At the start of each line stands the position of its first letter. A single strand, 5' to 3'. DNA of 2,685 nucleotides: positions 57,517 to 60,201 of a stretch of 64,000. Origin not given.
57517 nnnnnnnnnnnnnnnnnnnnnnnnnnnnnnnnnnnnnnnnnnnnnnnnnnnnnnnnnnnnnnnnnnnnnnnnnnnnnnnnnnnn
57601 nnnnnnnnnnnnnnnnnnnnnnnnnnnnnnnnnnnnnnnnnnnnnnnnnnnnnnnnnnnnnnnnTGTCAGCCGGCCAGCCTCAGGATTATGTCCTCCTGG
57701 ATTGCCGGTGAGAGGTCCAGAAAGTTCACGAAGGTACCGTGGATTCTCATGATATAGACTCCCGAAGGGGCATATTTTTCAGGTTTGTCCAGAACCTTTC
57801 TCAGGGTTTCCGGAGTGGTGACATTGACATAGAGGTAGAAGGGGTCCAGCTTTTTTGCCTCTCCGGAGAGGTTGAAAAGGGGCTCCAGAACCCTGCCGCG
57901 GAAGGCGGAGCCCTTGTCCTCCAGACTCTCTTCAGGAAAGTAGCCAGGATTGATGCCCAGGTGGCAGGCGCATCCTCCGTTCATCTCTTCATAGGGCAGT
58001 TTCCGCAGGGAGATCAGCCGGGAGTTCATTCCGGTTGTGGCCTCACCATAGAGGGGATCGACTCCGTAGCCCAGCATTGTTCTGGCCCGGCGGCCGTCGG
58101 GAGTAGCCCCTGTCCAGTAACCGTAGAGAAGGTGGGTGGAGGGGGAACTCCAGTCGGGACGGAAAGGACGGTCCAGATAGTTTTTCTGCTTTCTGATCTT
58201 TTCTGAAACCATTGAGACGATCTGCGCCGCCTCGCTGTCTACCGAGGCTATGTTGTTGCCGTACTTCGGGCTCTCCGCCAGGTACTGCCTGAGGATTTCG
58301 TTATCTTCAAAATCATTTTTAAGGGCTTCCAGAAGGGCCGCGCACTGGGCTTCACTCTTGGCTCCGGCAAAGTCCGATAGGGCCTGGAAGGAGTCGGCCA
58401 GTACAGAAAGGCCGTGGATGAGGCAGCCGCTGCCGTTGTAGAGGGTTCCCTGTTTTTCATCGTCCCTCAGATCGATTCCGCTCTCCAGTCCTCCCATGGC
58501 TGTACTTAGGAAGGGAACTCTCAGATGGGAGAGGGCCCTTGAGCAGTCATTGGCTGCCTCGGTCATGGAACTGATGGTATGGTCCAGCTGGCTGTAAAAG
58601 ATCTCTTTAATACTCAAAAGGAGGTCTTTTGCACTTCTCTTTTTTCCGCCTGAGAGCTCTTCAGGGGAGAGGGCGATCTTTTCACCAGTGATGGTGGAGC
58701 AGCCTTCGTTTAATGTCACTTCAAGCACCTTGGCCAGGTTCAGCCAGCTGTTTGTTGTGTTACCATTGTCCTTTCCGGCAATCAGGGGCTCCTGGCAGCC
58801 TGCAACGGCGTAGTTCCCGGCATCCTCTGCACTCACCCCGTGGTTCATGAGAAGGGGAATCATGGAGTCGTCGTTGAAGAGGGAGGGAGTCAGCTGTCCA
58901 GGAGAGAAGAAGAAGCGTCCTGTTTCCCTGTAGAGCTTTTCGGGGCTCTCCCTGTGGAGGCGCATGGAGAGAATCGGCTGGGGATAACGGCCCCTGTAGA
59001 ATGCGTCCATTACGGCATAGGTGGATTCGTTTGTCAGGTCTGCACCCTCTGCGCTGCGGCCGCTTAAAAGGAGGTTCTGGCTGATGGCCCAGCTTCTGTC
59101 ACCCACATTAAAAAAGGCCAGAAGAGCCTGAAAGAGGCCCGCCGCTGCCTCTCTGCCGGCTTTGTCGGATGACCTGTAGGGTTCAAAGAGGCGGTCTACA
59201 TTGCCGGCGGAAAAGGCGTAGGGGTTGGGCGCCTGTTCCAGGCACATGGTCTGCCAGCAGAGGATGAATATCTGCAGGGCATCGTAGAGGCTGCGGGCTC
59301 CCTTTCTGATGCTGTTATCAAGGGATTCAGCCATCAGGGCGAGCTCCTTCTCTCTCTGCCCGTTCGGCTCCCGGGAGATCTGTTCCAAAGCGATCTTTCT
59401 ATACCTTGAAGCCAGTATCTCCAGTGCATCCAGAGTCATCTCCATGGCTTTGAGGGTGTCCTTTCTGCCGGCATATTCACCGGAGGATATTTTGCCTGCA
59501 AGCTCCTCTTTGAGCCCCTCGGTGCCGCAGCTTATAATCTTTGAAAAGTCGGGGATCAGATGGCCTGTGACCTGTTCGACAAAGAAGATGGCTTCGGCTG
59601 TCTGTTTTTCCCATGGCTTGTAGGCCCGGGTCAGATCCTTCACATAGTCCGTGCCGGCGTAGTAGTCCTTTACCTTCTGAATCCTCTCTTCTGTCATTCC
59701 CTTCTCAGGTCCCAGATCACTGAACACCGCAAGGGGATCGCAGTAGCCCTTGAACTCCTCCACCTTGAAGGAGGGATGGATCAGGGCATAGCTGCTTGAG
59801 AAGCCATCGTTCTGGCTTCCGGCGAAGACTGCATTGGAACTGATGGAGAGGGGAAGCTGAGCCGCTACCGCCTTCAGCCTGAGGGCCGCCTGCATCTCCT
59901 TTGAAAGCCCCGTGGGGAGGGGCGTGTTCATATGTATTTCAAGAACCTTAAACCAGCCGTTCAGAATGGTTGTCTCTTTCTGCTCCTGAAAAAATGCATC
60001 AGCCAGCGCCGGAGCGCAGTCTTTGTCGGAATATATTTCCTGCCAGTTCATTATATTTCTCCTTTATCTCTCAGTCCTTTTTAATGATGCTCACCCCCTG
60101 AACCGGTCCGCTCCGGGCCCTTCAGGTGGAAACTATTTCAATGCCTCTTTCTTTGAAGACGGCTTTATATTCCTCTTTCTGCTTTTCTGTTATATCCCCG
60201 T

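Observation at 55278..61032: Atypical glycyl radical enzyme operon with a sedoheptulokinase-like kinase: candidate new radical sugar-phosphate pathway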

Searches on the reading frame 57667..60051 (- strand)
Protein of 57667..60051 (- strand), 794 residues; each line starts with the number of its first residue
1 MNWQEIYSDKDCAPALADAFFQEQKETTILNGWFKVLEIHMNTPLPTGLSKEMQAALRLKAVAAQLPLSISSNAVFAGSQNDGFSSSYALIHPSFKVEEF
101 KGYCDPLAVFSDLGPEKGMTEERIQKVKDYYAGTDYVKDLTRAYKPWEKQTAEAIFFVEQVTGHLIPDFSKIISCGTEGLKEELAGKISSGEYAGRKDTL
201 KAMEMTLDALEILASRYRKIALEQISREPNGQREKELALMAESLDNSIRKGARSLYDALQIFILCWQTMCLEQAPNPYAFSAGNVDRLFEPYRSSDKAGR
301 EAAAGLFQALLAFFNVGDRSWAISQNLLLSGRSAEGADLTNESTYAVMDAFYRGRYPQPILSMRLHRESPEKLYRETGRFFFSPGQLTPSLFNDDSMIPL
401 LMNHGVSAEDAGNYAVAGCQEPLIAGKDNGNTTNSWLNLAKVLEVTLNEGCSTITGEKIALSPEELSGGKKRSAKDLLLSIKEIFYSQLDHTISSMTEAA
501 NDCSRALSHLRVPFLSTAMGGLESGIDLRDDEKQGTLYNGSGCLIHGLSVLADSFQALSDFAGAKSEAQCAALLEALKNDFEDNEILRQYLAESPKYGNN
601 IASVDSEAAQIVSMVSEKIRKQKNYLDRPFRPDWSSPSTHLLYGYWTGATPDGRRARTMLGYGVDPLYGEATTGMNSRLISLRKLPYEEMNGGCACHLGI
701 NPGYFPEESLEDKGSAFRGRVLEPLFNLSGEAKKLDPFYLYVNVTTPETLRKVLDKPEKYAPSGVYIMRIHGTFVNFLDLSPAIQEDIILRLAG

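Call 4: search_protein_families(library=pfam, proteins=[window:57667-60051:-])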
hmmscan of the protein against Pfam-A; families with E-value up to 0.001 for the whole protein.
window:57667-60051:- (794 aa): 1 family
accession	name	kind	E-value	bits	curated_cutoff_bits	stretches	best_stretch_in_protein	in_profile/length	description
PF02901.20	PFL-like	-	4.8e-98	329.9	24.3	1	48-644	38-647/647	Pyruvate formate lyase-like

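Call 5: search_protein_families(library=ncbifam, proteins=[window:57667-60051:-])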
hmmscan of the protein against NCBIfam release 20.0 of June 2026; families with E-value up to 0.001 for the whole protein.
window:57667-60051:- (794 aa): 11 families
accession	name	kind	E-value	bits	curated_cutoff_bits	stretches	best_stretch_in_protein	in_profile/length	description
TIGR01774.1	PFL2-3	subfamily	9.1e-74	249.1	678.2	1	151-792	141-782/786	formate C-acetyltransferase/glycerol dehydratase family glycyl radical enzyme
NF007437.0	PRK09983.1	equivalog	1.9e-54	185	1109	1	151-792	140-761/765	formate C-acetyltransferase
NF048009.1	SfplDhtHpfGKleb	equivalog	1.1e-52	179.2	1000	1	162-791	182-819/824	(2S)-3-sulfopropanediol dehydratase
NF043068.1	glycl_HYPD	equivalog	7.4e-52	176.4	1100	1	144-791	132-779/784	trans-4-hydroxy-L-proline dehydratase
NF048011.1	SfplDhtHpsGDes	equivalog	9.7e-52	176.3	1000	1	165-791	186-816/821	(2S)-3-sulfopropanediol dehydratase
TIGR04394.1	choline_CutC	equivalog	5.7e-43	147.5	1050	1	200-791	201-783/789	choline trimethylamine-lyase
NF033718.1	indole_decarb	equivalog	6.1e-23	80.9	1100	1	163-791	215-863/868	indoleacetate decarboxylase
TIGR01255.1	pyr_form_ly_1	equivalog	4.4e-21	75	994.2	1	412-791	397-738/744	formate C-acetyltransferase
NF033715.1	glycyl_HPDL_Lrg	equivalog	2.8e-15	55.2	1150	2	181-421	251-509/901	4-hydroxyphenylacetate decarboxylase large subunit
NF008341.1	PRK11127.1-1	equivalog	0.00064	19.7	145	0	739-791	25-74/80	autonomous glycyl radical cofactor GrcA2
NF038360.1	rad_fix_GrcA3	exception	0.00087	19.3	158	0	738-791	22-72/78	autonomous glycyl radical cofactor GrcA3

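Call 6: find_homologous_proteins(query=window:57667-60051:-, region=1-794)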
Query window:57667-60051:-, residues 1-794 (794 aa): 3414 proteins with E <= 0.001 among 8000 candidates; the best 120 are listed.
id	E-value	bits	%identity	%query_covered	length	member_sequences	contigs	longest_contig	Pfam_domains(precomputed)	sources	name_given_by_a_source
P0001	0.0e+0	1793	99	100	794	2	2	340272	PF02901.21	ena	-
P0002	0.0e+0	1337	73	100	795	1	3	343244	PF02901.21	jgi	-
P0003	0.0e+0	1335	73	100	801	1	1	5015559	PF02901.21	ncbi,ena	-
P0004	0.0e+0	1327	72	100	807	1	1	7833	PF02901.21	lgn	-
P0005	0.0e+0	1326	72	100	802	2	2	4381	PF02901.21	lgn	-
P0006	0.0e+0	1315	72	100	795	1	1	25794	PF02901.21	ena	-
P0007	0.0e+0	1311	72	100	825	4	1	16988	PF02901.21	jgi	jgi:pyruvate-formate lyase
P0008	0.0e+0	1296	71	100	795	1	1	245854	PF02901.21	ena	-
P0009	0.0e+0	1294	71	100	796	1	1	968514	PF02901.21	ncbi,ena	-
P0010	0.0e+0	1294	71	100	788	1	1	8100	PF02901.21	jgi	-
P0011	0.0e+0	1283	70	100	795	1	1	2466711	PF02901.21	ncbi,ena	-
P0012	0.0e+0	1276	71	99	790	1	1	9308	PF02901.21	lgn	-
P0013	0.0e+0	1274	71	100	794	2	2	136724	PF02901.21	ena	-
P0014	0.0e+0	1061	80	73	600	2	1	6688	PF02901.21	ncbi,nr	ncbi:MAG: pyruvate formate lyase family protein [Spirochaetales bacterium]|nr:pyruvate formate lyase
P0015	0.0e+0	1060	60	99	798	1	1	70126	PF02901.21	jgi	jgi:choline trimethylamine-lyase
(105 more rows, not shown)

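Call 7: search_solved_structures(query=window:57667-60051:-, show_alignments=2)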
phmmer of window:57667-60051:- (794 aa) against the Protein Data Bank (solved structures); distinct sequences matched with E-value up to 0.001: 36.
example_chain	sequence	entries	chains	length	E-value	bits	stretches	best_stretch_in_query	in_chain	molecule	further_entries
1r8w_A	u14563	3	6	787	5.5e-58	200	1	53-791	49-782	glycerol dehydratase | B12-independent glycerol dehydratase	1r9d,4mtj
9rco_A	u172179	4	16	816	6e-48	166.8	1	161-791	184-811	Glycyl radical protein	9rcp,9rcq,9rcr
2f3o_A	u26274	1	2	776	1.9e-47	165.1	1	186-792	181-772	pyruvate formate-lyase 2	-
8yjo_A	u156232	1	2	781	9.4e-45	156.2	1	158-793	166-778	Probable dehydratase PflD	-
5i2a_A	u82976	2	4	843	2e-41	145.2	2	160-577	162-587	Diol-dehydratase | Diol dehydratase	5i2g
8id0_A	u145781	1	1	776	2.6e-40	141.5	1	126-792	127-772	formate C-acetyltransferase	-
9f3w_A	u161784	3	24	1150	5.9e-39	137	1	201-791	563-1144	Choline trimethylamine-lyase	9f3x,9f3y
8id1_A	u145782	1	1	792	1.6e-37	132.3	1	165-793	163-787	Formate C-acetyltransferase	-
5ymr_B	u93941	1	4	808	5.2e-37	130.6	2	166-451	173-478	Formate acetyltransferase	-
5fay_A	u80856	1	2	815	5.4e-37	130.5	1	176-791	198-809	Choline trimethylamine-lyase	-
5a0z_A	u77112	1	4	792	5.6e-37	130.5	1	201-791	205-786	CHOLINE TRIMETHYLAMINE LYASE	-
5a0u_A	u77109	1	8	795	5.7e-37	130.5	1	201-791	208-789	CHOLINE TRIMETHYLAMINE LYASE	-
9ht9_A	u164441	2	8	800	6.2e-37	130.4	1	178-791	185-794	Choline trimethylamine-lyase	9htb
9r0v_A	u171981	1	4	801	6.2e-37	130.4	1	178-791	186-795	Choline trimethylamine-lyase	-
6vue_A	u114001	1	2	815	6.6e-37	130.3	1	178-791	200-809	Choline trimethylamine-lyase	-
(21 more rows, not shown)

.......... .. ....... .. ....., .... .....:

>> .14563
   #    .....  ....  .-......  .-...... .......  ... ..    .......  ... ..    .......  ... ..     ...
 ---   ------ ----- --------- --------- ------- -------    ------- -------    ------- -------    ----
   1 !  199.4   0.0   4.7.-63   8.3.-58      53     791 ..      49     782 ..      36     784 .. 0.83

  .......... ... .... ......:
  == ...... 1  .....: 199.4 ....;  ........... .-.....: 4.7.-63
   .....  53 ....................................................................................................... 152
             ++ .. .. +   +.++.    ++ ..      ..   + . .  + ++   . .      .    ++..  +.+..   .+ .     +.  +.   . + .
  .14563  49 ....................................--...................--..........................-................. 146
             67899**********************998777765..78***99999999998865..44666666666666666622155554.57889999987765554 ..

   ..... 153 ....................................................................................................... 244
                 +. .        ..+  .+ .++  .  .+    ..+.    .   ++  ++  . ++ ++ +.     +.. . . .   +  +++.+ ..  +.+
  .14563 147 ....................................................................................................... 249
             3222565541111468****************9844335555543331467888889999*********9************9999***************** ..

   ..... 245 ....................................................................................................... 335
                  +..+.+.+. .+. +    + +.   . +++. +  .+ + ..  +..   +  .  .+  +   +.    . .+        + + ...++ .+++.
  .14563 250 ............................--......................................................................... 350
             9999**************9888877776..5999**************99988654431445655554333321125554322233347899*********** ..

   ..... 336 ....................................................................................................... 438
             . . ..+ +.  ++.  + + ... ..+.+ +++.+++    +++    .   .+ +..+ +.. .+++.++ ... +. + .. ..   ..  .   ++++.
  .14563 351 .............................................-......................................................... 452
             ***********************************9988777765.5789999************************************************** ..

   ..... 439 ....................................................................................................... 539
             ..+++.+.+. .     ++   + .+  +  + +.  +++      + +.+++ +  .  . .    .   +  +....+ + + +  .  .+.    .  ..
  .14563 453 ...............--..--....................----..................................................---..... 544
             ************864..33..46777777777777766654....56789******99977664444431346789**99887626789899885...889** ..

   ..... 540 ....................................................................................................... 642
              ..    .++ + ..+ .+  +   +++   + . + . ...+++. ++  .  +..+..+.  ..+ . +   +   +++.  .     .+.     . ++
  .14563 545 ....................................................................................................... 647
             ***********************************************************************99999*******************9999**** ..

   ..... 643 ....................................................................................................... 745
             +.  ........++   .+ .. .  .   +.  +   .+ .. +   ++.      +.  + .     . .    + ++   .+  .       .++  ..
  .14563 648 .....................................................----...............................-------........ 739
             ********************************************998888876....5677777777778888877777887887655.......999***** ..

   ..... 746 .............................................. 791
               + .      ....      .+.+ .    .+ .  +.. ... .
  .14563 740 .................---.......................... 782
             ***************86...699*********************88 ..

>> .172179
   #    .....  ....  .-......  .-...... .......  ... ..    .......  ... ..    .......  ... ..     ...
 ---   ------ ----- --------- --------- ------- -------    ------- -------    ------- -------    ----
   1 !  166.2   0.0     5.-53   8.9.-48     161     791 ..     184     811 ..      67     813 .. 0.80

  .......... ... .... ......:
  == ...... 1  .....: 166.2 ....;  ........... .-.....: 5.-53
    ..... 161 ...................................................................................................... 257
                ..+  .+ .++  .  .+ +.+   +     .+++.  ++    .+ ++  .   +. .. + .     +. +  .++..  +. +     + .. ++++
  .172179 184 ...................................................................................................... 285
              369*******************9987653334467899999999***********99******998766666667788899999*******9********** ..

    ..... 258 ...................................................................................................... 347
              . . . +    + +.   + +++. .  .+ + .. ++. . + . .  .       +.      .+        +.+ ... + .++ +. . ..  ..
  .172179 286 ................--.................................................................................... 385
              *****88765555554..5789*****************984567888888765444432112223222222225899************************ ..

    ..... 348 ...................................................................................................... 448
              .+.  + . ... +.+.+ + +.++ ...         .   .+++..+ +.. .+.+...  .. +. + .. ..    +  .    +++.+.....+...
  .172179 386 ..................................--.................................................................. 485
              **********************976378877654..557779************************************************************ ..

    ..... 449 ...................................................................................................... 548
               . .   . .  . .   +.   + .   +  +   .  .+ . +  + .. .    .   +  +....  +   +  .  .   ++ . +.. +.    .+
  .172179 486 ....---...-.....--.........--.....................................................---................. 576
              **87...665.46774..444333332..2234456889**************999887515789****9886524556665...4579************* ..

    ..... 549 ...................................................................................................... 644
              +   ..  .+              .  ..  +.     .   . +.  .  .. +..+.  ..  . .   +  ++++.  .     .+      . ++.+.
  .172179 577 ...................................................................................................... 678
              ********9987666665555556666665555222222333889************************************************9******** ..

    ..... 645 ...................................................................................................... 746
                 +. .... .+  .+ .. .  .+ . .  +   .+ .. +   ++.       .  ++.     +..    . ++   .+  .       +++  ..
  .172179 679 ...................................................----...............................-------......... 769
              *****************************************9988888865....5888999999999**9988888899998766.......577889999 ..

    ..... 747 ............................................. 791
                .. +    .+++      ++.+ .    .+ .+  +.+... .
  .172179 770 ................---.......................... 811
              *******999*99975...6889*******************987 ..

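Call 10: find_related_loci(query=A1, collection=genome_contigs, flank=10000)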
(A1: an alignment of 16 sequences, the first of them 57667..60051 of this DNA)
Query A1 (794 aa) in genome_contigs; peptide patterns used: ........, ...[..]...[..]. (x = any residue, [..] = any of these).
595 stretches matched a pattern (row limit reached: there are more); 579 encode a relative of the query (tblastn E <= 1e-3); the best 80 are kept; 80 distinct loci.
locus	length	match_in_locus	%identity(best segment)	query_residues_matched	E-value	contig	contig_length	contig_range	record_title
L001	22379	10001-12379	72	1-792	0e+0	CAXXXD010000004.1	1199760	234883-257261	MAG: Oceanispirochaeta sp. isolate aeacc017-5aeb-41c1-ba2d-d30721ebb7db genome assembly, contig: contig_4, whole genome 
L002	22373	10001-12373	71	2-792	0e+0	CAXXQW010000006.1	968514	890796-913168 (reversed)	MAG: Oceanispirochaeta sp. isolate 2ccd7f7f-6acc-48f9-80b7-4dc698a3fb62 genome assembly, contig: contig_6, whole genome 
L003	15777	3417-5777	58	1-792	0e+0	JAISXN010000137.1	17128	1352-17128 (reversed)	MAG: Candidatus Symbiothrix sp. isolate Nc350_bin18 k119_1094404, whole genome shotgun sequence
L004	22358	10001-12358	56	1-792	0e+0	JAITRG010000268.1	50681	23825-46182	MAG: Tannerellaceae bacterium isolate Roe453_bin14 k119_1431217, whole genome shotgun sequence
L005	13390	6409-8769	56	1-792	0e+0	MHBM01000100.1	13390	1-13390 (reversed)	MAG: Lentisphaerae bacterium RIFOXYA12_FULL_48_11 rifixya3_full_scaffold_2306, whole genome shotgun sequence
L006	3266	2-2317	56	17-792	0e+0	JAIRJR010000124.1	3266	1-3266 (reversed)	MAG: Tannerella sp. isolate Aly426_bin3 k119_2116415, whole genome shotgun sequence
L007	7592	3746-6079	55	5-792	0e+0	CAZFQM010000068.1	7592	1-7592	MAG TPA_asm: uncultured Oscillospiraceae bacterium isolate SRP313737_co1_4 genome assembly, contig: NODE_14084_length_75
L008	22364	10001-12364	55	1-792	0e+0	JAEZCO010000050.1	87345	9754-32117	MAG: Bacillota bacterium isolate OH_CBrB_255 k127_2560532, whole genome shotgun sequence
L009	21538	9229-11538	56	15-792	0e+0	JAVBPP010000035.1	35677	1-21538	MAG: Oscillospiraceae bacterium isolate EPI_MAG_00142 c_000004850147, whole genome shotgun sequence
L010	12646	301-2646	55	4-792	0e+0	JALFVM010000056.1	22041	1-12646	MAG: Lachnospiraceae bacterium isolate SUG1049 k141_179319, whole genome shotgun sequence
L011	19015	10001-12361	55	1-792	0e+0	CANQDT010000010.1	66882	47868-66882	MAG: uncultured Lachnospiraceae bacterium isolate Lapin-008__bin13 genome assembly, contig: Lapin-008__NODE_507_length_6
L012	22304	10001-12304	56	17-792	0e+0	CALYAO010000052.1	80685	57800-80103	MAG: uncultured Clostridia bacterium isolate E13__bin180 genome assembly, contig: E13__k127_552428, whole genome shotgun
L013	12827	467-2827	54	1-792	0e+0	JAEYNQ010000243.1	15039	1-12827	MAG: Bacillota bacterium isolate OH_CBB_11 k127_1712175, whole genome shotgun sequence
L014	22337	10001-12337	55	4-792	0e+0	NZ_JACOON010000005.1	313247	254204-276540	Christensenella tenuis strain NSJ-35 HPD3569_ctg05, whole genome shotgun sequence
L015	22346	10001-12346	55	4-792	0e+0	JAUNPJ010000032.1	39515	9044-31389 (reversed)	MAG: Eubacteriales bacterium isolate S36M_St_18 NODE_523_length_39515_cov_15.495388, whole genome shotgun sequence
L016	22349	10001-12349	55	1-792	0e+0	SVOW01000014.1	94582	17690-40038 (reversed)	MAG: Oscillospiraceae bacterium isolate SIG575 NODE_1288_length_94582_cov_6.858800, whole genome shotgun sequence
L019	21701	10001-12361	54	1-792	0e+0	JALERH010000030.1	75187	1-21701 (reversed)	MAG: Blautia sp. isolate SUG264 k141_5933251, whole genome shotgun sequence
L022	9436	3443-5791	54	1-792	0e+0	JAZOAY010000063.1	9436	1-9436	MAG: Acutalibacteraceae bacterium isolate T1900044759_TS20190225.MAGScoT_cleanbin_000070 SGB_2344_k141_1338791, whole ge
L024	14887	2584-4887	55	17-792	0e+0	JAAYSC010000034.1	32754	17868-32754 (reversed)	MAG: Clostridiales bacterium isolate AS23ysBPME_277 157905_AS23, whole genome shotgun sequence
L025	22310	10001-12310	54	16-792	0e+0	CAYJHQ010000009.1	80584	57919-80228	MAG TPA_asm: uncultured Lachnospiraceae bacterium isolate ERP123703_co3_172 genome assembly, contig: NODE_258_length_805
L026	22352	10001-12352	55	1-792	0e+0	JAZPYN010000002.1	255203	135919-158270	MAG: Acutalibacteraceae bacterium isolate T1900044647_TS20190113.MAGScoT_cleanbin_000010 SGB_1385_k141_3179603, whole ge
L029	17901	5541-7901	54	1-792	0e+0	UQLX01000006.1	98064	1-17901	uncultured Blautia sp. isolate UMGS412 genome assembly, contig: NODE_40_length_98064_cov_23.1076, whole genome shotgun s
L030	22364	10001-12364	54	1-792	0e+0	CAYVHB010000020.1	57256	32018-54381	MAG TPA_asm: uncultured Oscillospiraceae bacterium isolate SRP263991_co4_306 genome assembly, contig: NODE_456_length_57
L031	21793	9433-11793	54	1-792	0e+0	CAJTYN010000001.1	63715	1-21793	MAG TPA_asm: uncultured Lachnospiraceae bacterium isolate MGBC119725 genome assembly, contig: MGBC119725.1, whole genome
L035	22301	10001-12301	54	16-792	0e+0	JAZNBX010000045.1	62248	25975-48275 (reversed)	MAG: Acutalibacteraceae bacterium isolate T1900044740_TS20190206.MAGScoT_cleanbin_000013 SGB_2046_k141_542736, whole gen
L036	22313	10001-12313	55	16-792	0e+0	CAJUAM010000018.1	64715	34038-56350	MAG TPA_asm: uncultured Dorea sp. isolate MGBC116970 genome assembly, contig: MGBC116970.18, whole genome shotgun sequen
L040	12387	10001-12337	54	1-792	0e+0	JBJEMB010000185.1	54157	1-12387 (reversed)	MAG: Lachnospiraceae bacterium isolate PUUB16_bin.044 NODE_397_length_54157_cov_78.003309, whole genome shotgun sequence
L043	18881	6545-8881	54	1-792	0e+0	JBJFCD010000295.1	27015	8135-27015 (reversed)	MAG: Lachnospiraceae bacterium isolate PUUB24_bin.042 NODE_960_length_27015_cov_18.171476, whole genome shotgun sequence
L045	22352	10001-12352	55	1-792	0e+0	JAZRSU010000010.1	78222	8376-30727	MAG: Acutalibacteraceae bacterium isolate T1900045345_YK20190035.MAGScoT_cleanbin_000025 SGB_6704_k141_525222, whole gen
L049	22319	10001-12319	55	16-792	0e+0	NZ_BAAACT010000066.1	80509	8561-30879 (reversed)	Faecalicatena contorta strain JCM 6483 sequence066, whole genome shotgun sequence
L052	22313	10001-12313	55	16-792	0e+0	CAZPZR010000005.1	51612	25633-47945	MAG TPA_asm: uncultured Lachnospiraceae bacterium isolate SRP350583_co2_16 genome assembly, contig: NODE_771_length_5161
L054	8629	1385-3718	54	6-792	0e+0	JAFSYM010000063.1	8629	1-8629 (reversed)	MAG: Clostridia bacterium isolate RGIG3589 Goat_Rumen.Co__c1109599, whole genome shotgun sequence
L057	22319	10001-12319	55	16-792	0e+0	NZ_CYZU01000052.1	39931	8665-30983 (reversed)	Faecalicatena contorta strain 2789STDY5834876, whole genome shotgun sequence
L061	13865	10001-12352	55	1-792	0e+0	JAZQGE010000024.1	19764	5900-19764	MAG: Acutalibacteraceae bacterium isolate T1900044631_TS20190097.MAGScoT_cleanbin_000020 SGB_1038_k141_2202688, whole ge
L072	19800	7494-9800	54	16-792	0e+0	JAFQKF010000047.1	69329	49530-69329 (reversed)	MAG: Clostridia bacterium isolate RGIG1895 Goat_Cecum.Co__c2883038, whole genome shotgun sequence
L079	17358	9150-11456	54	16-792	0e+0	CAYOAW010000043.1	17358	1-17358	MAG TPA_asm: uncultured Eubacteriales bacterium isolate SRP089250_co1_16 genome assembly, contig: NODE_5463_length_17358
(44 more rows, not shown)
